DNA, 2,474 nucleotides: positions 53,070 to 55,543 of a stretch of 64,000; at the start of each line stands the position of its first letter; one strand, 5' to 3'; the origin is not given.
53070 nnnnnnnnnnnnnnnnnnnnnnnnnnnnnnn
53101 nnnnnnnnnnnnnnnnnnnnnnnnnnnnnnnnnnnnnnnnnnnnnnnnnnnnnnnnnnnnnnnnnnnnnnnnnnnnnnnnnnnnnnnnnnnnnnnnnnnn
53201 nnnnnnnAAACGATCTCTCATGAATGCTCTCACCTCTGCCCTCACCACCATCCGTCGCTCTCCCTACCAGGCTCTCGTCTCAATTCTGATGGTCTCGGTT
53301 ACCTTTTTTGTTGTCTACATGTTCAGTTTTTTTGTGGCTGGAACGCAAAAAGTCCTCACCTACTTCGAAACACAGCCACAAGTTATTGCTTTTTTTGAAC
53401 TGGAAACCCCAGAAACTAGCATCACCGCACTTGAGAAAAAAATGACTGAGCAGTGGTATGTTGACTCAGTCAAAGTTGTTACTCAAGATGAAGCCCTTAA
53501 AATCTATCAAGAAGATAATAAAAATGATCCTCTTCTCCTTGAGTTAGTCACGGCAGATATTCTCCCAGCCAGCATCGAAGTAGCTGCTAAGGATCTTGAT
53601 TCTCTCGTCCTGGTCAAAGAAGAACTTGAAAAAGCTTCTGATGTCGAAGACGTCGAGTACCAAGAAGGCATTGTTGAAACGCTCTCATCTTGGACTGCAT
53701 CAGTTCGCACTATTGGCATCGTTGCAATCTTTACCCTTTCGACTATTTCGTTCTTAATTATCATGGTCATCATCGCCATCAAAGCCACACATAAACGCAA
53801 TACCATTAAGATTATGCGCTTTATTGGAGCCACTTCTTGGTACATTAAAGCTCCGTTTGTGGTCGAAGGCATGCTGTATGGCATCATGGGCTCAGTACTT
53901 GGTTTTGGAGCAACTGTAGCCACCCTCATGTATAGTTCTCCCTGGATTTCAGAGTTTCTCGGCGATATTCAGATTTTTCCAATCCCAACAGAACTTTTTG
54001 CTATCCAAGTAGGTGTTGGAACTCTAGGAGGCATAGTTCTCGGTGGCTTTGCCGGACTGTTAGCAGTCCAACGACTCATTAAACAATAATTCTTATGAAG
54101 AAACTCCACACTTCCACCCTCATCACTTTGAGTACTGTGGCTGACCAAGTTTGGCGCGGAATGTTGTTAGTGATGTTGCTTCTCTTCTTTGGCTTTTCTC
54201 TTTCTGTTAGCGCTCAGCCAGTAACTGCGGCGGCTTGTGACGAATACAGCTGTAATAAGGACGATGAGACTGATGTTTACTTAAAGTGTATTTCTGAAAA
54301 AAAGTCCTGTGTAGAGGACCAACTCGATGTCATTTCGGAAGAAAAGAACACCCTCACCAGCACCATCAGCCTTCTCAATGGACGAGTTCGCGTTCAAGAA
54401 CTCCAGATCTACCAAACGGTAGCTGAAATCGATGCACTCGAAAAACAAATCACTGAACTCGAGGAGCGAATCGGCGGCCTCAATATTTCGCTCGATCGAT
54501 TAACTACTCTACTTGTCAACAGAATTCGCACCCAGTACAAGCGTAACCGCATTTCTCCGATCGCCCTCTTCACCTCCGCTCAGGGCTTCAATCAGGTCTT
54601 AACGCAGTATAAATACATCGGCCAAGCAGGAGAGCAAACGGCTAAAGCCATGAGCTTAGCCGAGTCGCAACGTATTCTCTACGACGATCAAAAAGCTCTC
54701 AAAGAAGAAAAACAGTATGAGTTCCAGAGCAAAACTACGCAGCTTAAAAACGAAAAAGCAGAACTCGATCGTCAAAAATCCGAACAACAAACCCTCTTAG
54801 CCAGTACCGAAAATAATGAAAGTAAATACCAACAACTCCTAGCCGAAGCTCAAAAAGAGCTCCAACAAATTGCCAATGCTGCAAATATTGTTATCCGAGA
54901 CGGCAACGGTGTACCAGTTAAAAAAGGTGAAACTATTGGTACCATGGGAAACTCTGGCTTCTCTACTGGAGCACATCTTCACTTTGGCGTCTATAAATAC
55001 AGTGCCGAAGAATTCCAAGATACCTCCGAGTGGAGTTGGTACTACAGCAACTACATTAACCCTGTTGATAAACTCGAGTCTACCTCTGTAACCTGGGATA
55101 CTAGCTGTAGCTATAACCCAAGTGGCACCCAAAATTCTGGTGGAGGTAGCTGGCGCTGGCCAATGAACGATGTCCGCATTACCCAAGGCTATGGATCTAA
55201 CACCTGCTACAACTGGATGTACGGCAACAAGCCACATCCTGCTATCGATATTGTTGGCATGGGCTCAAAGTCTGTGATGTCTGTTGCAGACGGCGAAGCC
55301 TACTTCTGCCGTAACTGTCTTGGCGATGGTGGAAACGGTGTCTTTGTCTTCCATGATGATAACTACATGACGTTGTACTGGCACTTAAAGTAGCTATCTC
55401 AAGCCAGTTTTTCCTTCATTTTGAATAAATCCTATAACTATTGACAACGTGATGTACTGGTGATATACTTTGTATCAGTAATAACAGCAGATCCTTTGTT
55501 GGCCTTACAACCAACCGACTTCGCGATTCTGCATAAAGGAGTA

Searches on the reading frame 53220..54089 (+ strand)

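Call 53: search_protein_families(library=pfam, proteins=[window:53220-54089:+], max_evalue=0.00001)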
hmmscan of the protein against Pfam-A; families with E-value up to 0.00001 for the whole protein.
window:53220-54089:+ (289 aa): 2 families
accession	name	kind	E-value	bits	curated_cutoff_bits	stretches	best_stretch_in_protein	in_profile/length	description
PF18075.7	FtsX_ECD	-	1.4e-13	51.7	23.5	1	54-145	2-96/96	FtsX extracellular domain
PF02687.27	FtsX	-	1.1e-10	42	25.5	1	168-288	2-117/120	FtsX-like permease C-terminal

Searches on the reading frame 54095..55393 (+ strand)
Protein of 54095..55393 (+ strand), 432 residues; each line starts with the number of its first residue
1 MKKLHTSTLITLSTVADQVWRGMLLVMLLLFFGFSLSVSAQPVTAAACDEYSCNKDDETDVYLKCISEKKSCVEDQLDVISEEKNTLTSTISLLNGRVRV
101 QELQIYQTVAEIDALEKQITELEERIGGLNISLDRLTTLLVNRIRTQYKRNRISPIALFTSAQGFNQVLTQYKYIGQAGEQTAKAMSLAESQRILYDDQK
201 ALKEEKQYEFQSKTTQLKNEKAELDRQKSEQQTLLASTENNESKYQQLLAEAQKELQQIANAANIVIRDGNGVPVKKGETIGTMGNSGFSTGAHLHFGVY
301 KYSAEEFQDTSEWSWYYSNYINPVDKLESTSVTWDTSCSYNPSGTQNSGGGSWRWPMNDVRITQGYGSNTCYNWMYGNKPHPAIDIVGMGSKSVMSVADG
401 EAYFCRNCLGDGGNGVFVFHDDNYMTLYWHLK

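Call 10: search_protein_families(library=pfam, proteins=[window:54095-55393:+], max_evalue=0.01)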
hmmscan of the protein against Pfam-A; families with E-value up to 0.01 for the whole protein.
window:54095-55393:+ (432 aa): 2 families
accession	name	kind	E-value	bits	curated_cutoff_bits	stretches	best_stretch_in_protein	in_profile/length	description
PF01551.29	Peptidase_M23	-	8.4e-16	58.4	28.7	2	257-302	47-90/96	Peptidase family M23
PF02090.21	SPAM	-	9.5e-05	22.8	35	0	200-258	70-128/142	Salmonella surface presentation of antigen gene type M protein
